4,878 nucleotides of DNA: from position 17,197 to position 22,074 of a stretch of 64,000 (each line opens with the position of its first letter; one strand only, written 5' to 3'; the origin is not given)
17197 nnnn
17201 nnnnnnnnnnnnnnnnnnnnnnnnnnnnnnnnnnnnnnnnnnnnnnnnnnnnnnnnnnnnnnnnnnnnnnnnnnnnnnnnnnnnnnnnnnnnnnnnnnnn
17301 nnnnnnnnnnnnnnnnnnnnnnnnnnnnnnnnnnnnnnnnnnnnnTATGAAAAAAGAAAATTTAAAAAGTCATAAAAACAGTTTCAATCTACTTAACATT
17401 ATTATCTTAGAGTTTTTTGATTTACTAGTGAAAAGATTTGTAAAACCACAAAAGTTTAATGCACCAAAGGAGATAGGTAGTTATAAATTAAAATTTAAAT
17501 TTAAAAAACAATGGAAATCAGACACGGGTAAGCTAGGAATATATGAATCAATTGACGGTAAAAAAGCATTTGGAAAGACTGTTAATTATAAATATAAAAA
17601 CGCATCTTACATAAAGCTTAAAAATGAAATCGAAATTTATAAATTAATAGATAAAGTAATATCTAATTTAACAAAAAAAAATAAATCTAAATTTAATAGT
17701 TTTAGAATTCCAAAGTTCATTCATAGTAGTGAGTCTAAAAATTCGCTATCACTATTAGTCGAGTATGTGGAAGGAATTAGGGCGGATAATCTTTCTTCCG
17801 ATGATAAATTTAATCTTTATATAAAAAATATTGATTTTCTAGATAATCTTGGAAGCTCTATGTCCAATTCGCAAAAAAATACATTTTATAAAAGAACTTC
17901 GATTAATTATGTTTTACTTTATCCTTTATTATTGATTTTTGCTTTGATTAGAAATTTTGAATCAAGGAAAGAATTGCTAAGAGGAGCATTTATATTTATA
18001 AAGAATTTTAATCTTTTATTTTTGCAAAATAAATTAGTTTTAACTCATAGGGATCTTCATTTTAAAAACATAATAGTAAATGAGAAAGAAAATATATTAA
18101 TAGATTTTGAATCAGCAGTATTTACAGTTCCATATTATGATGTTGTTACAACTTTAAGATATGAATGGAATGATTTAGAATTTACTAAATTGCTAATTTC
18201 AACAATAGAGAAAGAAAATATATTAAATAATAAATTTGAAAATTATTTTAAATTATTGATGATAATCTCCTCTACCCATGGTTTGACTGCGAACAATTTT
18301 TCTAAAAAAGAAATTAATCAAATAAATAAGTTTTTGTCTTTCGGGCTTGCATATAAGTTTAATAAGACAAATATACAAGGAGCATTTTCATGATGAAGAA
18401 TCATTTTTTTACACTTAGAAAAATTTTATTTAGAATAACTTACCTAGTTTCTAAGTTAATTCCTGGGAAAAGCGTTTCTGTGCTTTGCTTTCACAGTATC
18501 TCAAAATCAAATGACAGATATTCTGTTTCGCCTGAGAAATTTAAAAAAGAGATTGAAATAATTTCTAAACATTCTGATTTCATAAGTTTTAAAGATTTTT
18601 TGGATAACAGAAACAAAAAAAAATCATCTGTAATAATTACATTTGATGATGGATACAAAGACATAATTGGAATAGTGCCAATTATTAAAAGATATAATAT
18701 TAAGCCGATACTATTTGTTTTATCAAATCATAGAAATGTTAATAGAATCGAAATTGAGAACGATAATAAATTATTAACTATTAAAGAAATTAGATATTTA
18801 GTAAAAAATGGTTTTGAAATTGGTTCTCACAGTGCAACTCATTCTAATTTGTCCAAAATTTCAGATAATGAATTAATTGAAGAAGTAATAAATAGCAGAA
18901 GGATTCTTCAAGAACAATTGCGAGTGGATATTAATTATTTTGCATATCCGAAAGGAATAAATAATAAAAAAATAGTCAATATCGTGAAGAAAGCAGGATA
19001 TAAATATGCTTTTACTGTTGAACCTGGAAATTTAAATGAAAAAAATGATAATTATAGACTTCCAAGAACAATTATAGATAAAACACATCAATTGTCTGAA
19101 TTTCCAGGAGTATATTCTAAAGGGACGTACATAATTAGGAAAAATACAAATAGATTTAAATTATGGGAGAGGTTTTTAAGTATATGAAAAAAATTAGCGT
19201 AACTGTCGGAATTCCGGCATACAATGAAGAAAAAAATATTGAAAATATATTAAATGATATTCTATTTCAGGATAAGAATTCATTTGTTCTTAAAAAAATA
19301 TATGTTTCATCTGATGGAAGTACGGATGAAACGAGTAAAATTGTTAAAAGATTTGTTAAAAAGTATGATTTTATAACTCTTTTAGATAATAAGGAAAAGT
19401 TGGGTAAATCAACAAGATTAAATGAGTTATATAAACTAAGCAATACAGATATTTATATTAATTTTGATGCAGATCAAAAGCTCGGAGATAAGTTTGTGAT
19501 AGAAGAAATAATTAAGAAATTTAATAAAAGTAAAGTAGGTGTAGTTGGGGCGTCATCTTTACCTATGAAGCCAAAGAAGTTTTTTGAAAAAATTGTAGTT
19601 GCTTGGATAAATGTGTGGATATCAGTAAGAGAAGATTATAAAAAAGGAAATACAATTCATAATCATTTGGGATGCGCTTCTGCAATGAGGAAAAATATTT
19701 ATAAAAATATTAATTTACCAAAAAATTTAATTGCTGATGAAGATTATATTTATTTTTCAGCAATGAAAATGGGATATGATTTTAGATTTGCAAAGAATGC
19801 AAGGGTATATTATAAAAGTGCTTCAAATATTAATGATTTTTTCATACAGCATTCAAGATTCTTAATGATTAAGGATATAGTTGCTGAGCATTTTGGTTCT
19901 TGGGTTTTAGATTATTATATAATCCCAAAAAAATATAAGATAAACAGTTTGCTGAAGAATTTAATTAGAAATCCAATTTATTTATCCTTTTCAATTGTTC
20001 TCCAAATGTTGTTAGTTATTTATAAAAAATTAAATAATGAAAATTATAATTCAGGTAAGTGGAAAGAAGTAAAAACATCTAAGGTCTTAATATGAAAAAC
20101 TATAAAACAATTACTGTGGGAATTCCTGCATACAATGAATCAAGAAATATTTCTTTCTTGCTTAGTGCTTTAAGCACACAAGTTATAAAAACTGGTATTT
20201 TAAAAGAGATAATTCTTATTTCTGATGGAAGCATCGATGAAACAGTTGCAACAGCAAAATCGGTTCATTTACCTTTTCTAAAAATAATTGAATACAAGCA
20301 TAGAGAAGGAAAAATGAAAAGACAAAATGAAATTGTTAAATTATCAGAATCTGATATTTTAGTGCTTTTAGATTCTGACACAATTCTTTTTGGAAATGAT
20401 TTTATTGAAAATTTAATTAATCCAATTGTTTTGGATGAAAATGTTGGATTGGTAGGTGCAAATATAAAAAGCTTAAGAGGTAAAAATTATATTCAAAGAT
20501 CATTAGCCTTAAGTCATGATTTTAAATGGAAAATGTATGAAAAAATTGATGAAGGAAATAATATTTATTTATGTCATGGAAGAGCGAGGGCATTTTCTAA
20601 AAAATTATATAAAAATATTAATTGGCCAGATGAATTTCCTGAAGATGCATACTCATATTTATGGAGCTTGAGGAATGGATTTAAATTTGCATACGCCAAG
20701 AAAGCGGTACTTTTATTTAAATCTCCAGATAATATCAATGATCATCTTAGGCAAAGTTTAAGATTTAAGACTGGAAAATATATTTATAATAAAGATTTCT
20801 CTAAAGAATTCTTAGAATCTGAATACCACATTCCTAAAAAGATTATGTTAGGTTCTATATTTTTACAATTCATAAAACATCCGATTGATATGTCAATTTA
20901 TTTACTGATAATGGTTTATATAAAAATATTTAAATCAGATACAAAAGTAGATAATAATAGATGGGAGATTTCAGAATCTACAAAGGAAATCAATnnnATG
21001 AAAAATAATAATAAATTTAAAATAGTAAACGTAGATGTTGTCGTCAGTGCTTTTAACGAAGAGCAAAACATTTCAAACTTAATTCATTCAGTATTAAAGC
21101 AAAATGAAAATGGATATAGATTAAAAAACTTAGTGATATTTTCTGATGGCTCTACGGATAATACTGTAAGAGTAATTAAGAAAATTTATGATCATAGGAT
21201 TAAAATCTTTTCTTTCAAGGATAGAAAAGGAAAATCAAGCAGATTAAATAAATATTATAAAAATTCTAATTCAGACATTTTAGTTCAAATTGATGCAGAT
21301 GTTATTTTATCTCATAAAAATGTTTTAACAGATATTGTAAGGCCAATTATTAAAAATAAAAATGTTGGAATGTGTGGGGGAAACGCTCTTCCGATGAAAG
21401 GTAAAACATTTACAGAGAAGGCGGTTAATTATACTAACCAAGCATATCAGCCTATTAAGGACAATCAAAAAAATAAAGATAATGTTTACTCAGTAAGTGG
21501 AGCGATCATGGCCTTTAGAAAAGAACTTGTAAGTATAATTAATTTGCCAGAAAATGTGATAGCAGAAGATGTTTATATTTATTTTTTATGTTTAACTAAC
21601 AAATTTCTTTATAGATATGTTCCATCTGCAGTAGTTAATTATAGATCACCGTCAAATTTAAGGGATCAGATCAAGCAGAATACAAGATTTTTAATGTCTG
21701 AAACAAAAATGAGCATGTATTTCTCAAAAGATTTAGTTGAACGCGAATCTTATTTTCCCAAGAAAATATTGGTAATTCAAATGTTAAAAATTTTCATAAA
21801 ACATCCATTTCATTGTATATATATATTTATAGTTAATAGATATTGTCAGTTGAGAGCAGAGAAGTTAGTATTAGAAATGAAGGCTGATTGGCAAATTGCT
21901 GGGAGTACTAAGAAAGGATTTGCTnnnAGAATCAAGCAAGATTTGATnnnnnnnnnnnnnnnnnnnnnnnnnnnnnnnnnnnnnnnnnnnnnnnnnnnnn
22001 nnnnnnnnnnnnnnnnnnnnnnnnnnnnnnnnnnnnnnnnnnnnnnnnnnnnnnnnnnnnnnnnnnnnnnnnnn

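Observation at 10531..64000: Hypothesis: an undecaprenyl-phosphate-sugar-dependent extracytoplasmic glycosylation system (three DPM1-like synthases, five or more GT-C transferases, a flippase)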

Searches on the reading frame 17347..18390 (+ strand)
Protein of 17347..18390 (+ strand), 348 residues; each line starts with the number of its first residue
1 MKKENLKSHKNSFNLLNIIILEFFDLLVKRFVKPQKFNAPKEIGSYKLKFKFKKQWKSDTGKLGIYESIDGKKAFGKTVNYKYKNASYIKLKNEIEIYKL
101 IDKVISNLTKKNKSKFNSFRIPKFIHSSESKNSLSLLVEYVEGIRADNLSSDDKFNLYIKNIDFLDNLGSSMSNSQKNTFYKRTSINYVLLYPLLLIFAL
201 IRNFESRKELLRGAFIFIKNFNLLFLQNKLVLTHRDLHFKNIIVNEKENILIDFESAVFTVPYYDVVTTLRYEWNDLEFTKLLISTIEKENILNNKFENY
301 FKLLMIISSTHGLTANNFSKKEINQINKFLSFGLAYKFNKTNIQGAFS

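Call 3: search_protein_families(library=pfam, proteins=[window:17347-18390:+], max_evalue=0.01)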
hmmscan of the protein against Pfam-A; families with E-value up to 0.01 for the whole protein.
window:17347-18390:+ (348 aa): 2 families
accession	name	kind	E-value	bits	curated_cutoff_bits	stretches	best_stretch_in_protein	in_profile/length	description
PF01636.29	APH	-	4.8e-10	40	23.2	1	134-275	71-214/239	Phosphotransferase enzyme family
PF17667.7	Pkinase_fungal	-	0.0006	19.1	24.1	1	200-259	278-341/387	Fungal protein kinase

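Call 55: search_protein_families(library=ncbifam, proteins=[window:17347-18390:+], max_evalue=0.001)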
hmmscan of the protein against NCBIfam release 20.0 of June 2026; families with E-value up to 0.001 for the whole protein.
window:17347-18390:+ (348 aa): 2 families
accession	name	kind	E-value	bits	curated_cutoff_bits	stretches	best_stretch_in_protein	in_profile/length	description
NF045759.1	NamurgluKinAmgK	equivalog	0.00042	19.6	550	0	116-275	67-231/324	N-acetylmuramate/N-acetylglucosamine kinase AmgK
TIGR02721.1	ycfN_thiK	equivalog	0.00077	18.7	299.45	0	229-292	145-207/256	thiamine kinase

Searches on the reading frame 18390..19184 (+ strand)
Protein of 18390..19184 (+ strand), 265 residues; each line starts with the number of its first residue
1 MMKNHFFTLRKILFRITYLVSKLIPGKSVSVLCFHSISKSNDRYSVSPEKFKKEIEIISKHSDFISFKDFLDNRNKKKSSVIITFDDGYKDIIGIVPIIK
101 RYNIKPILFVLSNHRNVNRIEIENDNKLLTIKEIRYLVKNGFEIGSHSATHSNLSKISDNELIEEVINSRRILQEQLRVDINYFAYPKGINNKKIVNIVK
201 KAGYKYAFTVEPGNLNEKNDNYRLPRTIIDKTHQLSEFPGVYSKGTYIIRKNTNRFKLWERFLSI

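Call 3: search_protein_families(library=pfam, proteins=[window:18390-19184:+], max_evalue=0.01)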
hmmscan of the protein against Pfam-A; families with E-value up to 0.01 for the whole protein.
window:18390-19184:+ (265 aa): 3 families
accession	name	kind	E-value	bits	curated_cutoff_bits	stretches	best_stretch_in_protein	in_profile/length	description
PF01522.26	Polysacc_deac_1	-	4e-24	85.4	23.1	1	74-206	2-123/124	Polysaccharide deacetylase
PF10096.14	DUF2334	-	4.2e-08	33.5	26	1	93-161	19-91/203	Uncharacterized protein conserved in bacteria (DUF2334)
PF03065.20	Glyco_hydro_57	-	1.8e-06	28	21.2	1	130-218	90-180/291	Glycosyl hydrolase family 57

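Call 55: search_protein_families(library=ncbifam, proteins=[window:18390-19184:+], max_evalue=0.001)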
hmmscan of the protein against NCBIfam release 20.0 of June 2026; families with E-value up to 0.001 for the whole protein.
window:18390-19184:+ (265 aa): 11 families
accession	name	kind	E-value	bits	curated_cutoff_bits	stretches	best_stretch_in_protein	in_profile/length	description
TIGR03933.1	PIA_icaB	equivalog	3.1e-21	76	248.35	1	31-231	20-231/245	intercellular adhesin biosynthesis polysaccharide N-deacetylase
TIGR03938.2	deacetyl_PgaB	equivalog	2.8e-18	65.5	321.9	2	28-149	2-143/621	poly-beta-1,6-N-acetyl-D-glucosamine N-deacetylase PgaB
TIGR02764.1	spore_ybaN_pdaB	equivalog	7.4e-16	58.5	237.4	1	76-217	3-135/191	polysaccharide deacetylase family sporulation protein PdaB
TIGR02873.1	spore_ylxY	hypoth_equivalog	1.7e-10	40.6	391.5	1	70-204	78-200/268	probable sporulation protein, polysaccharide deacetylase family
TIGR02884.1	spore_pdaA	equivalog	1.2e-09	38.2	298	1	52-210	17-162/224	delta-lactam-biosynthetic de-N-acetylase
NF045821.1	PgAcgDacpgdA1_Bac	equivalog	5.2e-09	35.4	400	1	77-197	86-196/282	peptidoglycan-N-acetylglucosamine deacetylase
NF011176.0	PRK14581.1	equivalog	6.2e-09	34.5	1091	1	182-239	246-302/673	poly-beta-1,6-N-acetyl-D-glucosamine N-deacetylase PgaB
NF011177.0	PRK14582.1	equivalog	6.3e-09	34.6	923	1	170-239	234-302/671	poly-beta-1,6-N-acetyl-D-glucosamine N-deacetylase PgaB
TIGR04243.1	nodulat_NodB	equivalog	1.7e-08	34.2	240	1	79-205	2-119/197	chitooligosaccharide deacetylase NodB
TIGR03006.1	pepcterm_polyde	equivalog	2.2e-06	27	276.2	1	134-225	66-156/272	XrtA system polysaccharide deacetylase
NF045820.1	PgAcgDacpgdA_Strep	equivalog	1.6e-05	23.9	800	1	68-187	259-366/463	peptidoglycan-N-acetylglucosamine deacetylase PgdA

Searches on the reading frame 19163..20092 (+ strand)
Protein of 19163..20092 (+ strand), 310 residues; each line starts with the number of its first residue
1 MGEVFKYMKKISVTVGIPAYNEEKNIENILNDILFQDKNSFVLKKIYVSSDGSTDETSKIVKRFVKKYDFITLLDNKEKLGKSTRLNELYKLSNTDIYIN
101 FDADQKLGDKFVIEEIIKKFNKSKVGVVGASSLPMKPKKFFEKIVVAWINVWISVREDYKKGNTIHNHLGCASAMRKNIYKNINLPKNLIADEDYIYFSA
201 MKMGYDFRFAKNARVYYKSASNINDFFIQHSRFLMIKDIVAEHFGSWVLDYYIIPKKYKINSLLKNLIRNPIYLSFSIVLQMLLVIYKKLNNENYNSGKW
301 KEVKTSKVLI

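Call 3: search_protein_families(library=pfam, proteins=[window:19163-20092:+], max_evalue=0.01)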
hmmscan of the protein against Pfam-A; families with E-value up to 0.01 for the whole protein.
window:19163-20092:+ (310 aa): 3 families
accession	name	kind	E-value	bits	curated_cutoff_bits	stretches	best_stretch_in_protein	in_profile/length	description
PF00535.33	Glycos_transf_2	-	8.2e-21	75.1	23.3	1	14-182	1-166/168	Glycosyl transferase family 2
PF13641.12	Glyco_tranf_2_3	-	8.1e-15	55.9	27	1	13-232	3-226/230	Glycosyltransferase like family 2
PF13632.12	Glyco_trans_2_3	-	5.5e-05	23.5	27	1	112-242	15-145/198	Glycosyl transferase family group 2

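Call 55: search_protein_families(library=ncbifam, proteins=[window:19163-20092:+], max_evalue=0.001)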
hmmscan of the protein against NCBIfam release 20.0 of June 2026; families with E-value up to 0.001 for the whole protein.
window:19163-20092:+ (310 aa): 12 families
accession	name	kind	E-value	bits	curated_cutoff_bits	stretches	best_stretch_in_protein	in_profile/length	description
TIGR03937.1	PgaC_IcaA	equivalog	8.1e-14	51.4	422.3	1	11-128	45-159/407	poly-beta-1,6-N-acetyl-D-glucosamine synthase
NF007482.0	PRK10073.1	equivalog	1.5e-07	30.8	423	1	12-108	7-99/334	glycosyltransferase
TIGR04283.1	glyco_like_mftF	equivalog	5.1e-07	29.5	182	1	14-151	2-127/221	TIGR04283 family arsenosugar biosynthesis glycosyltransferase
TIGR04242.1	nodulat_NodC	equivalog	2.1e-06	26.9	550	1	11-128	48-164/395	chitooligosaccharide synthase NodC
NF038302.1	EPS_HpsE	equivalog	4.1e-06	26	300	1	12-70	2-60/307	hormogonium polysaccharide biosynthesis glycosyltransferase HpsE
NF041875.1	EPS_EpsD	equivalog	1.9e-05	24.3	370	1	14-240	2-229/325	exopolysaccharide biosynthesis glycosyltransferase EpsD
NF010496.0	PRK13915.1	equivalog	8.7e-05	21.7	262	1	6-117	26-139/307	glucosyl-3-phosphoglycerate synthase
NF007986.1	PRK10714.1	equivalog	0.00024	20.2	529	1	8-154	5-147/316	undecaprenyl-phosphate 4-deoxy-4-formamido-L-arabinose transferase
TIGR03965.1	mycofact_glyco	equivalog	0.00025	20.1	280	1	11-137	74-196/467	mycofactocin biosynthesis glycosyltransferase MftF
NF047683.1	TeichurnBiosyTuaG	equivalog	0.00036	20.3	400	1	10-106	5-98/252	teichuronic acid biosynthesis protein TuaG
NF038299.1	EPS_HpsN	equivalog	0.00065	18.8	425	0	12-131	2-118/317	hormogonium polysaccharide biosynthesis glycosyltransferase HpsN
NF009905.0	PRK13368.1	subfamily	0.00086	18.7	255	0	42-142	42-136/243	3-deoxy-manno-octulosonate cytidylyltransferase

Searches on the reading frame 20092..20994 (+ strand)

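Call 3: search_protein_families(library=pfam, proteins=[window:20092-20994:+], max_evalue=0.01)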
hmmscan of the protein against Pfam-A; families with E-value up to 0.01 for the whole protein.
window:20092-20994:+ (301 aa): 4 families
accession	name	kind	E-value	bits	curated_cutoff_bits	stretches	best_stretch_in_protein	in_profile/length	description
PF00535.33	Glycos_transf_2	-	1.1e-18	68.1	23.3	1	8-175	1-166/168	Glycosyl transferase family 2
PF13641.12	Glyco_tranf_2_3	-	1.7e-13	51.6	27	1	7-218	3-220/230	Glycosyltransferase like family 2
PF13632.12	Glyco_trans_2_3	-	0.00086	19.6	27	1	90-228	2-142/198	Glycosyl transferase family group 2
PF13712.12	Glyco_tranf_2_5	-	0.0047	17.1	27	0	75-123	42-90/210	Glycosyltransferase like family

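Call 55: search_protein_families(library=ncbifam, proteins=[window:20092-20994:+], max_evalue=0.001)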
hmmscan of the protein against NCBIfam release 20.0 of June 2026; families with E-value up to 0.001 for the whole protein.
window:20092-20994:+ (301 aa): 11 families
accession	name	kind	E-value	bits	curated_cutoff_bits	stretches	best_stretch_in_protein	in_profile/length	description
TIGR03937.1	PgaC_IcaA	equivalog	2.2e-14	53.3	422.3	1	2-258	42-299/407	poly-beta-1,6-N-acetyl-D-glucosamine synthase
NF010496.0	PRK13915.1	equivalog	4.1e-13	49.1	262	1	2-123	28-153/307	glucosyl-3-phosphoglycerate synthase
TIGR04242.1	nodulat_NodC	equivalog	8.4e-11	41.4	550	1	6-125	49-169/395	chitooligosaccharide synthase NodC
NF041875.1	EPS_EpsD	equivalog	2e-09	37.3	370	1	9-106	3-98/325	exopolysaccharide biosynthesis glycosyltransferase EpsD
TIGR04283.1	glyco_like_mftF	equivalog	3.8e-09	36.4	182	1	7-112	1-97/221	TIGR04283 family arsenosugar biosynthesis glycosyltransferase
TIGR03965.1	mycofact_glyco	equivalog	1.8e-08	33.7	280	1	4-133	73-200/467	mycofactocin biosynthesis glycosyltransferase MftF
NF038302.1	EPS_HpsE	equivalog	4.6e-06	25.8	300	1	7-126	3-125/307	hormogonium polysaccharide biosynthesis glycosyltransferase HpsE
TIGR04195.1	S_glycosyl_SunS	equivalog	1.8e-05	23.8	350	1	3-97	55-142/421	SunS family peptide S-glycosyltransferase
TIGR04182.1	glyco_TIGR04182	equivalog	2.2e-05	24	325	1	7-129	2-114/293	S-layer glycoprotein N-glycosyltransferase AglJ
NF050819.1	PolSacchBiosHfsG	equivalog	2.7e-05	23.5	500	1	8-141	15-149/302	polysaccharide biosynthesis protein HfsG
NF007482.0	PRK10073.1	equivalog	0.00014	21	423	1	3-99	4-98/334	glycosyltransferase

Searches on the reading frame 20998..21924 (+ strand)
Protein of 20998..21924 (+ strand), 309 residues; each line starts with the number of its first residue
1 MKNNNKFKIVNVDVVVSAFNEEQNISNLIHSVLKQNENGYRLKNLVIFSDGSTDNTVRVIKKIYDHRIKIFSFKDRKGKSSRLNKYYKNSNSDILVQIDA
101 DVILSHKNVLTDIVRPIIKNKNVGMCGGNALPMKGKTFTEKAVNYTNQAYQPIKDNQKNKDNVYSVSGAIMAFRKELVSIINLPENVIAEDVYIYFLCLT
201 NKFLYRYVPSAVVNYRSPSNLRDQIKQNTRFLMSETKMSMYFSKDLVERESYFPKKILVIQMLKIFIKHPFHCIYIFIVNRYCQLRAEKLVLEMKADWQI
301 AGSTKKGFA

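Call 3: search_protein_families(library=pfam, proteins=[window:20998-21924:+], max_evalue=0.01)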
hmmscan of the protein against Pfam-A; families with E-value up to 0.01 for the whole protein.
window:20998-21924:+ (309 aa): 6 families
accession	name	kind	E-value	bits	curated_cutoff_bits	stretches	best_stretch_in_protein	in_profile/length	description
PF00535.33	Glycos_transf_2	-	1.5e-24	87.2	23.3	1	14-178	2-164/168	Glycosyl transferase family 2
PF13641.12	Glyco_tranf_2_3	-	1.9e-21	77.6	27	1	12-230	3-226/230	Glycosyltransferase like family 2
PF13632.12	Glyco_trans_2_3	-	7.6e-10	39.4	27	1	96-234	3-142/198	Glycosyl transferase family group 2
PF13712.12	Glyco_tranf_2_5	-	3.8e-08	33.8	27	1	65-204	27-171/210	Glycosyltransferase like family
PF10111.15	Glyco_tranf_2_2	-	7.7e-05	22.7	27.3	1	15-108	3-98/276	Glycosyltransferase like family 2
PF13506.12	Glyco_transf_21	-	0.0032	17.4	21.7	1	79-178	18-114/174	Glycosyl transferase family 21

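Call 55: search_protein_families(library=ncbifam, proteins=[window:20998-21924:+], max_evalue=0.001)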
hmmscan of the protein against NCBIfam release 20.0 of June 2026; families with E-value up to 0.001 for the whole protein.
window:20998-21924:+ (309 aa): 15 families
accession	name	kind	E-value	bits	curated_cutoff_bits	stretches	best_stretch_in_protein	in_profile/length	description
TIGR03937.1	PgaC_IcaA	equivalog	5.5e-28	98.1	422.3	1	6-284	41-319/407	poly-beta-1,6-N-acetyl-D-glucosamine synthase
NF010496.0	PRK13915.1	equivalog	6.8e-12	45.1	262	1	10-126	31-151/307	glucosyl-3-phosphoglycerate synthase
TIGR04242.1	nodulat_NodC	equivalog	2.6e-11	43.1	550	1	8-235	46-284/395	chitooligosaccharide synthase NodC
TIGR03111.1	glyc2_xrt_Gpos1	hypoth_equivalog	5.4e-11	41.9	363.95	1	8-264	47-315/439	TIGR03111 family XrtG-associated glycosyltransferase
TIGR04283.1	glyco_like_mftF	equivalog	1.2e-08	34.8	182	1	14-121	3-101/221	TIGR04283 family arsenosugar biosynthesis glycosyltransferase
TIGR03965.1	mycofact_glyco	equivalog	5.2e-08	32.2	280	1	10-238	74-303/467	mycofactocin biosynthesis glycosyltransferase MftF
NF047683.1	TeichurnBiosyTuaG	equivalog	1.6e-07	31.3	400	1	11-108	7-103/252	teichuronic acid biosynthesis protein TuaG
NF047588.1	GlcsyltransPgfSStrep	equivalog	4.1e-07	29.5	500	1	12-102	3-96/308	glycosyltransferase PgfS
NF053739.1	GlytfEpsEBac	equivalog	1.5e-06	27.4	450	1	12-128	3-118/265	glycosyltransferase EpsE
NF007482.0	PRK10073.1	equivalog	3.7e-06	26.2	423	1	11-104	7-98/334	glycosyltransferase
NF038299.1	EPS_HpsN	equivalog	1.4e-05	24.2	425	1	12-136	3-126/317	hormogonium polysaccharide biosynthesis glycosyltransferase HpsN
NF007986.1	PRK10714.1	equivalog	4.8e-05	22.5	529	1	8-103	4-102/316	undecaprenyl-phosphate 4-deoxy-4-formamido-L-arabinose transferase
NF041875.1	EPS_EpsD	equivalog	9.8e-05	21.9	370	1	12-110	1-97/325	exopolysaccharide biosynthesis glycosyltransferase EpsD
NF045692.1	OglycostaseCruG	equivalog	0.00016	20.8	600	1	8-115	39-150/386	2'-O-glycosyltransferase CruG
NF038302.1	EPS_HpsE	equivalog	0.00096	18.2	300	0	11-129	2-123/307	hormogonium polysaccharide biosynthesis glycosyltransferase HpsE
